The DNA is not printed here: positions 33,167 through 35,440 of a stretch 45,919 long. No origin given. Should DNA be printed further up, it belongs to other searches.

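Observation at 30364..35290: DsrK-M-O-P-type transmembrane redox operon with rearranged order, a fused cytochrome, and no dsrAB/dsrC context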

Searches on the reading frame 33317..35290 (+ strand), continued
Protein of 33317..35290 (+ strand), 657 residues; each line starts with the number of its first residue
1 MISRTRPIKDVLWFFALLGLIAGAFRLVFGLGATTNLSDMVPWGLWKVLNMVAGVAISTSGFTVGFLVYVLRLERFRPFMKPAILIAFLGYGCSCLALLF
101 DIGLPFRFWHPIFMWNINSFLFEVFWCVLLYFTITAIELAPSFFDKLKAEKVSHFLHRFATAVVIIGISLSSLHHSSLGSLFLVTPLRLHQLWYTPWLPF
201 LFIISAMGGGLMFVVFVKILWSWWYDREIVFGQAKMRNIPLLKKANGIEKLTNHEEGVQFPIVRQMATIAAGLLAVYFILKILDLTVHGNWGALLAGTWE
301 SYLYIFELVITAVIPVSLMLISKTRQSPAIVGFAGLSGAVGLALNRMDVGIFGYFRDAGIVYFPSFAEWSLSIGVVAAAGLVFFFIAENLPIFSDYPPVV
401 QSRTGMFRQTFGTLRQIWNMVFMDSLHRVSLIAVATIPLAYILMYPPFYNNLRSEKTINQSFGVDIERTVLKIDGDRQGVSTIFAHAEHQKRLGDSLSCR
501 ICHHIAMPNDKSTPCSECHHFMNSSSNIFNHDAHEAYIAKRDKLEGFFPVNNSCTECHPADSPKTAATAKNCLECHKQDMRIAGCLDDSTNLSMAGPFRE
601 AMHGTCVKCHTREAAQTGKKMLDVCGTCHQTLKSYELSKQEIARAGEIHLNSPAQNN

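Call 76: fold_search(model_id=the predicted structure, library=pdb)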
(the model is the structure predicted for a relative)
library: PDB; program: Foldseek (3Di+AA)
matches with E <= 10: 529; with E <= 0.001: 7
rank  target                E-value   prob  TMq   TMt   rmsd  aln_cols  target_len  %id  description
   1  6btm_C                1.8e-07  1.00  0.46  0.64   5.3       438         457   16  Structure of Alternative Complex III from Flavobacterium johnsoniae (Wild Type) (released 2018-05-09)
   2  8k9e_C                1.9e-07  1.00  0.43  0.61   5.4       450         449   16  Cryo-EM structure of the photosynthetic alternative complex III from Chloroflexus aurantiacus at 3.3 angstrom (released 2024-03-06)
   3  6lod_C                1.3e-06  1.00  0.42  0.58   5.7       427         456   15  Cryo-EM structure of the air-oxidized photosynthetic alternative complex III from Roseiflexus castenholzii (released 2020-11-04)
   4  6f0k_C                8.9e-06  1.00  0.42  0.59   6.0       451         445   17  Alternative complex III (released 2018-05-09)
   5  6btm_F                3.1e-04  1.00  0.33  0.49  11.1       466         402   12  Structure of Alternative Complex III from Flavobacterium johnsoniae (Wild Type) (released 2018-05-09)
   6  9ilt_F                5.5e-04  1.00  0.33  0.50   9.7       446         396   11  Crystal structure of alternative complex III from Chloroflexus aurantiacus (released 2025-03-19)
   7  8k9e_F                7.5e-04  1.00  0.31  0.46   9.3       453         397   10  Cryo-EM structure of the photosynthetic alternative complex III from Chloroflexus aurantiacus at 3.3 angstrom (released 2024-03-06)
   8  6rko_A                1.4e-02  0.97  0.20  0.26  20.3       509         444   11  Cryo-EM structure of the E. coli cytochrome bd-I oxidase at 2.68 A resolution (released 2019-10-16)
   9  9r2g_A                1.9e-02  1.00  0.26  0.39  10.4       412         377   11  Cytochrome bd II oxidase qOR-2 type from Mycobacterium smegmatis (released 2026-03-04)
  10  6rx4_A                3.1e-02  0.93  0.20  0.25  23.9       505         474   12  THE STRUCTURE OF BD OXIDASE FROM ESCHERICHIA COLI (released 2019-11-20)
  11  7ose_B                6.3e-02  0.96  0.22  0.33  11.3       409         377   14  cytochrome bd-II type oxidase with bound aurachin D (released 2021-11-17)
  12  9g71_A                7.7e-02  0.28  0.08  0.12  28.2       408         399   11  Cryo-EM structure of TTYH2 in complex with lipids in GDN (released 2025-05-21)
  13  7oy2_B                9.0e-02  0.95  0.23  0.35  16.7       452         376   14  High resolution structure of cytochrome bd-II oxidase from E. coli (released 2021-12-15)
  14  7ose_A                9.0e-02  0.72  0.19  0.24  23.2       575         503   12  cytochrome bd-II type oxidase with bound aurachin D (released 2021-11-17)
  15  8xv2                  1.0e-01  0.35  0.14  0.19  23.1       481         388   13  Thiamine-bound human SLC19A3 (released 2024-03-27)
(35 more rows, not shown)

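Call 82: find_encoding_contigs(protein=P0001, flank=1000, max_places=3)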
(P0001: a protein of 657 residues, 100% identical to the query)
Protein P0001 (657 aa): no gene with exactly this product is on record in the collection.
